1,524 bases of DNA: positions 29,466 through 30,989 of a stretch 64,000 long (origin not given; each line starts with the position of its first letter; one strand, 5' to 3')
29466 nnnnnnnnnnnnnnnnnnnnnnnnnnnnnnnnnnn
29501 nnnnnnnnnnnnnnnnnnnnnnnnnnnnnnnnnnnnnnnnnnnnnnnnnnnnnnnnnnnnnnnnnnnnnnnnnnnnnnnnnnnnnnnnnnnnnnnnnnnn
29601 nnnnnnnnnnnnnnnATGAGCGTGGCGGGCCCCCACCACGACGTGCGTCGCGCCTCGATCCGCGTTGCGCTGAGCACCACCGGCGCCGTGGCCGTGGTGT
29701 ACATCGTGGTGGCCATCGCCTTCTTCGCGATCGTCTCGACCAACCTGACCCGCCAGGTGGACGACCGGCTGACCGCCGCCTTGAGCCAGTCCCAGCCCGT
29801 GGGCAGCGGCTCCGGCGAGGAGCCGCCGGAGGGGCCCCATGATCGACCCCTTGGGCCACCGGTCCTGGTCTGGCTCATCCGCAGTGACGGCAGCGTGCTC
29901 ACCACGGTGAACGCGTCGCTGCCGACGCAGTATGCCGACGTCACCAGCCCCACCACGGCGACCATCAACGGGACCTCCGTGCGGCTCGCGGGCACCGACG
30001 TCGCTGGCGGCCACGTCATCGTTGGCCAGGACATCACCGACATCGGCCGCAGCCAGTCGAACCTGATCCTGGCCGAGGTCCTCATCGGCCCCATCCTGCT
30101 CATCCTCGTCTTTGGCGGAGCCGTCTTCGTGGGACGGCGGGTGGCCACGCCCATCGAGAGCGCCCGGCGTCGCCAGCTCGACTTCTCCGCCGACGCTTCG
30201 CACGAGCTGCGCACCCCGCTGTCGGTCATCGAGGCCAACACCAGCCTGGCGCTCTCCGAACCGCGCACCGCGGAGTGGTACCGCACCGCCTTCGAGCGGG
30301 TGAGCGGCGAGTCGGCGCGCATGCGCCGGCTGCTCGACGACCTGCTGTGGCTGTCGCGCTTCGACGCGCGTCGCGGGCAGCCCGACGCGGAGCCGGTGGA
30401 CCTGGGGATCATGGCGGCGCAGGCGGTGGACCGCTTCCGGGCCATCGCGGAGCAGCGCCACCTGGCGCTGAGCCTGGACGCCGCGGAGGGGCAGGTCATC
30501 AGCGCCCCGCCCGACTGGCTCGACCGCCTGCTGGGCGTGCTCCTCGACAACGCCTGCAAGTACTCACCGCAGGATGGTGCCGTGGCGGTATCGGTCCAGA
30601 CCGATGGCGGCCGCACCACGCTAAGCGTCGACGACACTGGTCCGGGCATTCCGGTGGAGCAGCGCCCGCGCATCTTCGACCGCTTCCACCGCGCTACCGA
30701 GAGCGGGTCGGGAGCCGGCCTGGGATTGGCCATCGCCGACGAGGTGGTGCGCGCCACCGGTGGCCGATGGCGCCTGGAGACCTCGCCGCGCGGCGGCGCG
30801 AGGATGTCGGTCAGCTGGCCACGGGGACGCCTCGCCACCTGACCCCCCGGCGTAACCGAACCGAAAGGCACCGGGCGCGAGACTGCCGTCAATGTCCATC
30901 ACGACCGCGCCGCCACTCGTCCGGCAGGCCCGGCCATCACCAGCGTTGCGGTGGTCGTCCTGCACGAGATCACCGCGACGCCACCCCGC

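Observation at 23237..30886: Thrice-repeated 18-nt motif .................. marks a putative regulon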

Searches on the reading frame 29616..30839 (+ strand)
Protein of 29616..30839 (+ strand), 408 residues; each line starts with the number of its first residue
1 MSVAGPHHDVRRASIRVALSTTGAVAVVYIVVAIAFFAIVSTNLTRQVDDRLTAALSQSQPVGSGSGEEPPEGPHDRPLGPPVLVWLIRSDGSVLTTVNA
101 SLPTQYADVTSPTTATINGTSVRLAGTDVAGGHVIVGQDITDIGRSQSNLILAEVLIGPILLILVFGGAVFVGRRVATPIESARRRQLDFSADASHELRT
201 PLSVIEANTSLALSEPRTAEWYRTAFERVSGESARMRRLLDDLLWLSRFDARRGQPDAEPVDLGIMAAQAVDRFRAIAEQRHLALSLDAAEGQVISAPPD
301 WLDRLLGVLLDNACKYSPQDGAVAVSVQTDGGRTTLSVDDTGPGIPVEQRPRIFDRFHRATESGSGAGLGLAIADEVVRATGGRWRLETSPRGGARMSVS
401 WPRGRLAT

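Call 11: search_protein_families(library=pfam, proteins=[window:29616-30839:+], max_evalue=0.01)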
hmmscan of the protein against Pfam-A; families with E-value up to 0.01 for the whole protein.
window:29616-30839:+ (408 aa): 3 families
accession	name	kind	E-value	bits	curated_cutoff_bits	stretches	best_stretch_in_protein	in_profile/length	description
PF02518.31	HATPase_c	-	1.6e-24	86.9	26.4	1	299-403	3-109/111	Histidine kinase-, DNA gyrase B-, and HSP90-like ATPase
PF00512.31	HisKA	-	5.7e-13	49.1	26.9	1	187-251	2-65/66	His Kinase A (phospho-acceptor) domain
PF13581.12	HATPase_c_2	-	0.0032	17.9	27.4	1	312-378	42-113/127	Histidine kinase-like ATPase domain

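Call 17: find_homologous_proteins(query=window:29616-30839:+)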
Query window:29616-30839:+ (408 aa): 7477 proteins with E <= 0.001 among 8000 candidates; the best 120 are listed.
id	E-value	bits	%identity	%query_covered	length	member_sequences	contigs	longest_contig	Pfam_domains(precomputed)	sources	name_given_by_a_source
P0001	6.9e-261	883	100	100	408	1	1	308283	PF02518.32,PF00512.32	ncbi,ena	-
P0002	9.7e-238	807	90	99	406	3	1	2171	PF02518.32,PF00512.32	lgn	-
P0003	2.7e-235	799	88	100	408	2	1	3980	PF02518.32,PF00512.32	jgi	jgi:signal transduction histidine kinase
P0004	7.8e-229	777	86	100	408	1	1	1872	PF02518.32,PF00512.32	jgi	jgi:two-component system, OmpR family, sensor histidine kinase CiaH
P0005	4.1e-225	765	85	100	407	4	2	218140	PF02518.32,PF00512.32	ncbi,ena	-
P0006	2.6e-211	720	85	90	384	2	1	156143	PF02518.32,PF00512.32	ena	-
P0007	4.8e-194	663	75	100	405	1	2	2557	PF02518.32,PF00512.32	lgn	-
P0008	5.9e-193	659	75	99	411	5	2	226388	PF02518.32,PF00512.32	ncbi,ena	-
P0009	1.3e-187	642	72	99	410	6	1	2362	PF02518.32,PF00512.32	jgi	jgi:two-component system sensor histidine kinase CiaH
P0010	4.6e-184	630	71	100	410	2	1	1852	PF02518.32,PF00512.32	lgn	-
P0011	6.2e-184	630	69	99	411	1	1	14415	PF02518.32,PF00512.32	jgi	jgi:two-component system sensor histidine kinase CiaH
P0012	8.5e-180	616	70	99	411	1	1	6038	PF02518.32,PF00512.32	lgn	-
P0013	3.8e-177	607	71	98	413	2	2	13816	PF02518.32,PF00512.32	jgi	jgi:signal transduction histidine kinase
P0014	1.7e-176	605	68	98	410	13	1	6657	PF02518.32,PF00512.32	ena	-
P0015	1.5e-174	599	68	100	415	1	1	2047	PF02518.32,PF00512.32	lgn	-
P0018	5.8e-172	590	68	98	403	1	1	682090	PF13581.13,PF02518.32,PF00512.32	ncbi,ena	-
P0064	7.9e-145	501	61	98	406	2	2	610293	PF02518.32,PF00512.32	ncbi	ncbi:MAG: sensor histidine kinase [Candidatus Limnocylindrales bacterium]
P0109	5.6e-143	495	58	99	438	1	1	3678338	PF02518.32,PF00512.32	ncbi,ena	-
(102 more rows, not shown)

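Call 18: find_encoding_contigs(protein=P0001, flank=10000, max_places=2)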
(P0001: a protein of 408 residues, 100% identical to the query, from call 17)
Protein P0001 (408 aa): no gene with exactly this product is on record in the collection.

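Call 19: find_encoding_contigs(protein=P0005, flank=10000, max_places=2)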
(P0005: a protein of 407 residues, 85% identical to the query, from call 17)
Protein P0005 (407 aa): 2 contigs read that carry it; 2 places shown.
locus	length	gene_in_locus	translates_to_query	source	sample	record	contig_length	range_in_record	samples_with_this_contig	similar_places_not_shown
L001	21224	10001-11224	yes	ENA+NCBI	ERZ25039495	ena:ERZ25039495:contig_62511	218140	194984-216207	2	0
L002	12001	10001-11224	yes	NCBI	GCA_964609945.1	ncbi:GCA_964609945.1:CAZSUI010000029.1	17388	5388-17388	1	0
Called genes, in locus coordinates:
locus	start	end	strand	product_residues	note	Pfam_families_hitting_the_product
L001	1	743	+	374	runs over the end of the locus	PF01855:POR_N, PF02776:TPP_enzyme_N (weak), PF02780:Transketolase_C (faint), PF17147:PFOR_II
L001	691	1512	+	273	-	PF02775:TPP_enzyme_C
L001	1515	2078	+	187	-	PF01558:POR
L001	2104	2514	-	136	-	-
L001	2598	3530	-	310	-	PF00089:Trypsin, PF13365:Trypsin_2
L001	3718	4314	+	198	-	-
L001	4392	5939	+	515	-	-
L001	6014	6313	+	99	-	-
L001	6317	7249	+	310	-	PF02424:ApbE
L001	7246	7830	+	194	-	PF01794:Ferric_reduct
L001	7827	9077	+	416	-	PF01512:Complex1_51K, PF10531:SLBB, PF10589:NADH_4Fe-4S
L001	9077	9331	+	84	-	PF13459:Fer4_15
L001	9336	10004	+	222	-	PF00072:Response_reg, PF00486:Trans_reg_C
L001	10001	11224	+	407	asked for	PF00512:HisKA, PF02518:HATPase_c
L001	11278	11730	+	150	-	PF04138:GtrA_DPMS_TM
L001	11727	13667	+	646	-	PF13231:PMT_2, PF24878:YkcB_C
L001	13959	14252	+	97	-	PF01022:HTH_5, PF12840:HTH_20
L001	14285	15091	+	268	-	PF06325:PrmA (weak), PF01135:PCMT (weak), PF13489:Methyltransf_23, PF01209:Ubie_methyltran, PF13847:Methyltransf_31, PF08241:Methyltransf_11, PF08242:Methyltransf_12, PF13649:Methyltransf_25, +1 more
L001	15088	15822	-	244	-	PF01988:VIT1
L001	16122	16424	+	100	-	PF03795:YCII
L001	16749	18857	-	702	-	-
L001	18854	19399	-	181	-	PF04542:Sigma70_r2, PF08281:Sigma70_r4_2, PF04545:Sigma70_r4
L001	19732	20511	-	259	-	PF01144:CoA_trans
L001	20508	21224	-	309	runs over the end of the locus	PF01144:CoA_trans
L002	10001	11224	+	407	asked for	PF00512:HisKA, PF02518:HATPase_c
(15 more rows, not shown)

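Call 20: find_encoding_contigs(protein=P0008, flank=10000, max_places=2)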
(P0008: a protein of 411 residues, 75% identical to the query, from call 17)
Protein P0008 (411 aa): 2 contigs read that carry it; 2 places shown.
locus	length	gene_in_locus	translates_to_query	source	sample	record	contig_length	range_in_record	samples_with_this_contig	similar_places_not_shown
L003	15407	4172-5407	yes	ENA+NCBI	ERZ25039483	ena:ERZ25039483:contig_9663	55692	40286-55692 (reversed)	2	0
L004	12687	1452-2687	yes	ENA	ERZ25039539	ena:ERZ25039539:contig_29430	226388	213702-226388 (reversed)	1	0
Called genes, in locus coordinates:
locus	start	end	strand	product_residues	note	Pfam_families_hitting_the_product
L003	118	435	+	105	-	-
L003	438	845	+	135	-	PF02424:ApbE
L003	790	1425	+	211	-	PF02424:ApbE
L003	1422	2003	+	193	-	PF01794:Ferric_reduct (weak)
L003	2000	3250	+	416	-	PF01512:Complex1_51K, PF10531:SLBB, PF22461:SLBB_2 (weak), PF10589:NADH_4Fe-4S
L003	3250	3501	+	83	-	PF13459:Fer4_15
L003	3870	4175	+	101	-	PF00486:Trans_reg_C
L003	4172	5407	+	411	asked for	PF00512:HisKA, PF02518:HATPase_c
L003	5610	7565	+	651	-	PF13231:PMT_2, PF24878:YkcB_C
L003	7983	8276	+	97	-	PF01022:HTH_5, PF12840:HTH_20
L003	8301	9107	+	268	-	PF01135:PCMT (weak), PF13489:Methyltransf_23, PF01209:Ubie_methyltran, PF06325:PrmA (weak), PF13847:Methyltransf_31, PF08241:Methyltransf_11, PF08242:Methyltransf_12, PF13649:Methyltransf_25, +1 more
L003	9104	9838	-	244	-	PF01988:VIT1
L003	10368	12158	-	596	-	-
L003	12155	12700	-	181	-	PF04542:Sigma70_r2, PF08281:Sigma70_r4_2, PF04545:Sigma70_r4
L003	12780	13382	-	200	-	PF01144:CoA_trans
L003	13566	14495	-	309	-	PF01144:CoA_trans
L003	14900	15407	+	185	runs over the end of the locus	PF04542:Sigma70_r2, PF08281:Sigma70_r4_2, PF04545:Sigma70_r4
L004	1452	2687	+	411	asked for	PF00512:HisKA, PF02518:HATPase_c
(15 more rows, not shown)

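Call 22: find_encoding_contigs(protein=P0018, flank=10000, max_places=1)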
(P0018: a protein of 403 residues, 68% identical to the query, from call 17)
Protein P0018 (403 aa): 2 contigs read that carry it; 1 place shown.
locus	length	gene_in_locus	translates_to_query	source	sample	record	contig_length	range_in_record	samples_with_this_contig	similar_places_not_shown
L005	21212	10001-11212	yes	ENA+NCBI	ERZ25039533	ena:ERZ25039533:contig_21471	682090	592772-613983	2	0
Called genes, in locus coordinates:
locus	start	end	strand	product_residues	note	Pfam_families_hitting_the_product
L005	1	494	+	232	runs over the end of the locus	PF00149:Metallophos (weak)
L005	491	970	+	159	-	-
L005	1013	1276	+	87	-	PF17647:DUF5518 (weak), PF04226:Transgly_assoc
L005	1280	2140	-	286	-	PF09754:PAC2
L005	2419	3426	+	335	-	PF00004:AAA (weak), PF07726:AAA_3, PF07728:AAA_5, PF17863:AAA_lid_2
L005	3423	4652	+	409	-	PF01882:DUF58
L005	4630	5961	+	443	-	PF13559:DUF4129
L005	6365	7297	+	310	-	PF02424:ApbE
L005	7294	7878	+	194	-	PF01794:Ferric_reduct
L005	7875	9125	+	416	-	PF01512:Complex1_51K, PF10531:SLBB, PF10589:NADH_4Fe-4S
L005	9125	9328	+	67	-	PF13459:Fer4_15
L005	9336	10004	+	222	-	PF00072:Response_reg, PF00486:Trans_reg_C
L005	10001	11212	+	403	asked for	PF00512:HisKA, PF02518:HATPase_c, PF13581:HATPase_c_2 (faint)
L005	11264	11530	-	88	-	-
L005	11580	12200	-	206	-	PF00440:TetR_N, PF16859:TetR_C_11, PF14246:TetR_C_7 (weak)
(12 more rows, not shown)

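Call 23: find_encoding_contigs(protein=P0064, flank=10000, max_places=1)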
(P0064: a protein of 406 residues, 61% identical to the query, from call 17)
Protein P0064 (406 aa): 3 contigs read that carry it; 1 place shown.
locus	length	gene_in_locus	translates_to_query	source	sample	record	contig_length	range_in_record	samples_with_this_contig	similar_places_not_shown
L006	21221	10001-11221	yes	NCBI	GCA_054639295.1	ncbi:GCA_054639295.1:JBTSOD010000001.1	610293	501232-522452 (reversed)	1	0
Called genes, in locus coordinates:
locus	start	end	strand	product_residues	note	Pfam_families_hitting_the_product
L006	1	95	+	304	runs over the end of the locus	PF04240:Caroten_synth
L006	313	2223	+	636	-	PF00664:ABC_membrane, PF00005:ABC_tran, PF02463:SMC_N (faint)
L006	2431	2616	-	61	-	-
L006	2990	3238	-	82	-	-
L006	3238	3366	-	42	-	-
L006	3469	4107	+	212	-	PF07336:ABATE, PF11706:zf-CGNR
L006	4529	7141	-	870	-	PF00133:tRNA-synt_1, PF09334:tRNA-synt_1g, PF13603:tRNA-synt_1_2, PF00133:tRNA-synt_1, PF08264:Anticodon_1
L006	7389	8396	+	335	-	PF01828:Peptidase_A4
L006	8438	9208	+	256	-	PF01863:YgjP-like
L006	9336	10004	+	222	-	PF00072:Response_reg, PF00486:Trans_reg_C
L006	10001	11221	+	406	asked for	PF00512:HisKA, PF02518:HATPase_c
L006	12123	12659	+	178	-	PF07690:MFS_1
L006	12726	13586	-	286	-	PF00230:MIP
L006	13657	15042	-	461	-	PF10009:DUF2252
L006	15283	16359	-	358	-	PF00672:HAMP, PF26769:HAMP_PhoQ (faint), PF00512:HisKA, PF02518:HATPase_c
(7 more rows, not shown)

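Call 24: find_encoding_contigs(protein=P0109, flank=10000, max_places=1)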
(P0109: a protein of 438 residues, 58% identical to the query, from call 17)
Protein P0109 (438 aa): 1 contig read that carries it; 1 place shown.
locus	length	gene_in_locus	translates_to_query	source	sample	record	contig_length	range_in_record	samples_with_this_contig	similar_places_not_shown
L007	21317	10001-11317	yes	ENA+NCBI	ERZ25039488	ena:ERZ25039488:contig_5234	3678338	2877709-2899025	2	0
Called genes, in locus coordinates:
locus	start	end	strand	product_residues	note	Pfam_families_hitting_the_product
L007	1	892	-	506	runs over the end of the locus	PF24096:DUF7379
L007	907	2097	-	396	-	PF12770:CHAT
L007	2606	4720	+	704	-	-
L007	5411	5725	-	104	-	PF20120:DUF6510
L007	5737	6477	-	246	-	PF00970:FAD_binding_6, PF00175:NAD_binding_1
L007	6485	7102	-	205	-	PF00174:Oxidored_molyb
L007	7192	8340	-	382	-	PF00672:HAMP, PF26769:HAMP_PhoQ, PF00512:HisKA, PF10090:HPTransfase (weak), PF02518:HATPase_c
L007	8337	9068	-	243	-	PF00072:Response_reg, PF00486:Trans_reg_C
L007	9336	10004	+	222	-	PF00072:Response_reg, PF00486:Trans_reg_C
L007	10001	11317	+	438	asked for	PF00512:HisKA, PF02518:HATPase_c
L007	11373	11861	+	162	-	PF04138:GtrA_DPMS_TM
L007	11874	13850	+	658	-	PF13231:PMT_2, PF24878:YkcB_C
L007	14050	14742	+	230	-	-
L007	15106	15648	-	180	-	-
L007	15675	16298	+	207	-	PF00089:Trypsin, PF10459:Peptidase_S46 (faint), PF13365:Trypsin_2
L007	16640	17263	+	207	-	PF04264:YceI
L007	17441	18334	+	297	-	PF00775:Dioxygenase_C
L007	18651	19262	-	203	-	-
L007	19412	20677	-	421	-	PF00072:Response_reg, PF06564:CBP_BcsQ, PF13614:AAA_31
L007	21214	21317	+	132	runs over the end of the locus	PF00903:Glyoxalase (weak), PF18029:Glyoxalase_6 (faint)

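Call 33: search_protein_families(library=ncbifam, proteins=[window:29616-30839:+], max_evalue=0.01)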
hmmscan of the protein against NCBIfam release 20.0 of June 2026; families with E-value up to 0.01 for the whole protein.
window:29616-30839:+ (408 aa): 79 families (the best 25 are shown)
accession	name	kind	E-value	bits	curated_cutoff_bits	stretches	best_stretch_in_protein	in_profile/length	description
TIGR01386.1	cztS_silS_copS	subfamily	6.5e-50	170.4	292.55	1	180-399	234-454/457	heavy metal sensor histidine kinase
NF041735.1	hist_kin_RppB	equivalog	1.2e-42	146.2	400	1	120-399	148-435/438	two-component system sensor histidine kinase RppB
NF046044.1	PnpS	equivalog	3.4e-42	144.8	400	1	178-400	161-388/390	two-component system histidine kinase PnpS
TIGR02966.1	phoR_proteo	equivalog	6.3e-41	140.5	334.2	1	182-398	109-330/333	phosphate regulon sensor histidine kinase PhoR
NF033092.0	HK_WalK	equivalog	1.2e-40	139.7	725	1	184-402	369-593/594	cell wall metabolism sensor histidine kinase WalK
NF007345.0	PRK09835.1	subfamily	2.1e-36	125.5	423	1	179-403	254-480/482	Cu(+)/Ag(+) sensor histidine kinase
NF008312.0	PRK11100.1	equivalog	2e-35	122.6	356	1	195-403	264-474/477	two-component system sensor histidine kinase CreC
NF012163.2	BaeS_SmeS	equivalog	2.1e-35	122.5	500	1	176-401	229-456/457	sensor histidine kinase efflux regulator BaeS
NF040691.1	MtrAB_MtrB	equivalog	1e-33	117.2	450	1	187-403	271-492/507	MtrAB system histidine kinase MtrB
NF052314.1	T9SS_HK_PorY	subfamily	7.6e-33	114.2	350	1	185-382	209-400/418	PorY family sensor histidine kinase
NF007898.0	PRK10604.1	equivalog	1.9e-32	113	478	1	193-403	218-423/433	two-component system sensor histidine kinase RstB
NF007837.0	PRK10549.1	equivalog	5.9e-32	111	603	1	175-402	228-457/466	envelope stress sensor histidine kinase BaeS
NF041880.1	EPS_EpsF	equivalog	2.4e-29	102.2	900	1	189-395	276-483/492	response regulator EpsF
NF047465.1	hybrid_HK_LvrA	exception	4.3e-29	101.1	1200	1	189-402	204-421/819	hybrid histidine kinase/response regulator LvrA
NF033093.1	HK_VicK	exception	2.6e-28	98.9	680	1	183-383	206-415/448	cell wall metabolism sensor histidine kinase VicK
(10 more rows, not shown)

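Call 36: find_related_loci(query=A2, collection=metagenome_contigs, flank=10000)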
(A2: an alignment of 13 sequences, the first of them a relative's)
Query A2 (408 aa) in metagenome_contigs; peptide patterns used: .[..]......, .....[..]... (x = any residue, [..] = any of these).
600 stretches matched a pattern (row limit reached: there are more); 577 encode a relative of the query (tblastn E <= 1e-3); the best 80 are kept; 80 distinct loci.
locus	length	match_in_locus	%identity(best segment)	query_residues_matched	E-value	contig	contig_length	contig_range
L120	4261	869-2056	57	11-403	3e-140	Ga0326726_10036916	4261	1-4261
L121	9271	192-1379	61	8-401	5e-136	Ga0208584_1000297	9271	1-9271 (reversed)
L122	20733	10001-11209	57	3-401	2e-131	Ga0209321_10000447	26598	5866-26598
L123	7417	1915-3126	56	5-403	2e-128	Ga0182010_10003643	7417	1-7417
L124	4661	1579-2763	53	16-403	3e-122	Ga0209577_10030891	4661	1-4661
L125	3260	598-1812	53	6-403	2e-123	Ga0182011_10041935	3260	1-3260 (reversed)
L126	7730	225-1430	52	10-403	1e-117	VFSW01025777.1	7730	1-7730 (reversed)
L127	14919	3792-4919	55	41-403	6e-117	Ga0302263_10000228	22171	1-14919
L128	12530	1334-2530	60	8-403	5e-117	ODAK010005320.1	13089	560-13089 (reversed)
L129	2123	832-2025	55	10-403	5e-124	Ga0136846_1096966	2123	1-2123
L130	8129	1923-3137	51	13-403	5e-114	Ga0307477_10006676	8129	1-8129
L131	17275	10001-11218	52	13-403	1e-112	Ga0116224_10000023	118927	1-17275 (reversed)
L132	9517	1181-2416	49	3-401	4e-112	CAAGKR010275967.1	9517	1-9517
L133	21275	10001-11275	49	10-403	2e-108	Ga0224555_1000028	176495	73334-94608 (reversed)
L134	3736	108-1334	47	6-401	9e-105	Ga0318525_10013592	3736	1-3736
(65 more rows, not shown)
